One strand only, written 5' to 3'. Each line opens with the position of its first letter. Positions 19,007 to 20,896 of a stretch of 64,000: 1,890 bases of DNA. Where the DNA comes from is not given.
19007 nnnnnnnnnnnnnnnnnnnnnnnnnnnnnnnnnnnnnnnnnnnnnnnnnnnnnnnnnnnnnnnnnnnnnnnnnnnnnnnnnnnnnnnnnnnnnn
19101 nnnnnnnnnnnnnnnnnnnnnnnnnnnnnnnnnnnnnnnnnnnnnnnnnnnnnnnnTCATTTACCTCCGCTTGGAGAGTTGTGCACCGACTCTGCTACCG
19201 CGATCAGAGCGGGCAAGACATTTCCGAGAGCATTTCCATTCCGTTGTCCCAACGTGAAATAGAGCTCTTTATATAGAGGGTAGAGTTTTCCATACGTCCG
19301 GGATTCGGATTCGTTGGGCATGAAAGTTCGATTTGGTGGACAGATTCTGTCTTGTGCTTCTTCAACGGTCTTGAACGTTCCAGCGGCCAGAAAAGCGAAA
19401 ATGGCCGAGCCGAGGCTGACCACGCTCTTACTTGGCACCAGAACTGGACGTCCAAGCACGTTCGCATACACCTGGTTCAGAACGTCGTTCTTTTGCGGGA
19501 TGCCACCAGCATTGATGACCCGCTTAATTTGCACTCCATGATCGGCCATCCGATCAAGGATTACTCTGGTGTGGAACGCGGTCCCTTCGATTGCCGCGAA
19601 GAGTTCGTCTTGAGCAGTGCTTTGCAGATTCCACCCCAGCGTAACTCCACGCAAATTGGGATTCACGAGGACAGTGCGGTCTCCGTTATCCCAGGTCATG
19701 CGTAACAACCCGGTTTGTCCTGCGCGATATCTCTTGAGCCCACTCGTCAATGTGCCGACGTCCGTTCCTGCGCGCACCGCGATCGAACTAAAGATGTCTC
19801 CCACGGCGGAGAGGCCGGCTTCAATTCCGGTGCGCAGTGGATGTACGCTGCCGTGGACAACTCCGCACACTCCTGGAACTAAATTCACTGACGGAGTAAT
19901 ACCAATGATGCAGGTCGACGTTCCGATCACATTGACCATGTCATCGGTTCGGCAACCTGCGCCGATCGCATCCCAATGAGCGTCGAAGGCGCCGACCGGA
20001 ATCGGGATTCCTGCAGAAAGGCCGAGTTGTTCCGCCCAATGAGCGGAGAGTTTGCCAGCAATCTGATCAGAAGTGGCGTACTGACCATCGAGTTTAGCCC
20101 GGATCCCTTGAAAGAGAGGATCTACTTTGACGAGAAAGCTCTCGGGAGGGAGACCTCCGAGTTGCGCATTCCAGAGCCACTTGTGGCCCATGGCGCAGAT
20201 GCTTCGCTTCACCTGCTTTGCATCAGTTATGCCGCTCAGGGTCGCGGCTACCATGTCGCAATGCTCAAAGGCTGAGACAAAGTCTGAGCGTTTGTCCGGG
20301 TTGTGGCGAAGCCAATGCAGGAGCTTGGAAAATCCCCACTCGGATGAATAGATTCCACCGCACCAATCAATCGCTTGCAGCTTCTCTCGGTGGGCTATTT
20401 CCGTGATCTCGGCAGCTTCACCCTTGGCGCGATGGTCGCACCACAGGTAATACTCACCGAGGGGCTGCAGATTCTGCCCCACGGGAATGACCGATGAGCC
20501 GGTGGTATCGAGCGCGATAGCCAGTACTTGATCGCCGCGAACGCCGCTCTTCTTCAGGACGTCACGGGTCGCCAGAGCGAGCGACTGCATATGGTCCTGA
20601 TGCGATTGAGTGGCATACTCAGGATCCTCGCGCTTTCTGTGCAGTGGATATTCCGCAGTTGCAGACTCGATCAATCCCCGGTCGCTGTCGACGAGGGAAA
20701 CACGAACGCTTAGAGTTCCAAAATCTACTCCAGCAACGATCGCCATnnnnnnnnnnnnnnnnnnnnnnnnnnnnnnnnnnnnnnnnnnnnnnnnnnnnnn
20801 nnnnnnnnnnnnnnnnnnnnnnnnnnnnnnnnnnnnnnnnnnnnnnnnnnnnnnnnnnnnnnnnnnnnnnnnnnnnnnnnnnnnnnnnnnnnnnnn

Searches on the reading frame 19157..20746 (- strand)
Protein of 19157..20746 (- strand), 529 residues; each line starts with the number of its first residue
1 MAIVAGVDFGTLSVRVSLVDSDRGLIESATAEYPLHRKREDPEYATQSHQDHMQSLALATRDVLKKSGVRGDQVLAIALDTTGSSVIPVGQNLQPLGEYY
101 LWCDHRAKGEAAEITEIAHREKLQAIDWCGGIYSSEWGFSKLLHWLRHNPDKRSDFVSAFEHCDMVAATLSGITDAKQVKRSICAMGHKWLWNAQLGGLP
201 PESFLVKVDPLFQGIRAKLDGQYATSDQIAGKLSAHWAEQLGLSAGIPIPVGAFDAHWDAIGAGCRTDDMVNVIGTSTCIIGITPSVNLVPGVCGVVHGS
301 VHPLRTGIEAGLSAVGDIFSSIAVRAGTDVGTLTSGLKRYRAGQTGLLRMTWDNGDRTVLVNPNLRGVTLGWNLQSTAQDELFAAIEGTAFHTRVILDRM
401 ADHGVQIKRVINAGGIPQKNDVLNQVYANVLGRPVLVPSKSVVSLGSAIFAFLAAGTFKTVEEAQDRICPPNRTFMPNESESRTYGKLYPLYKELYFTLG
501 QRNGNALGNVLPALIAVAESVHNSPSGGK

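Call 5: search_protein_families(library=pfam, proteins=[window:19157-20746:-], max_evalue=0.00001)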
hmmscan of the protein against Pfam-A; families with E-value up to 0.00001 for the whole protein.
window:19157-20746:- (529 aa): 2 families
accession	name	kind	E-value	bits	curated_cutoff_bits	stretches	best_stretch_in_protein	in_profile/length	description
PF02782.22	FGGY_C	-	8.3e-26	91.4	27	1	271-455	2-198/198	FGGY family of carbohydrate kinases, C-terminal domain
PF00370.27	FGGY_N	-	2.1e-21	77.1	28.8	1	4-155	2-148/245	FGGY family of carbohydrate kinases, N-terminal domain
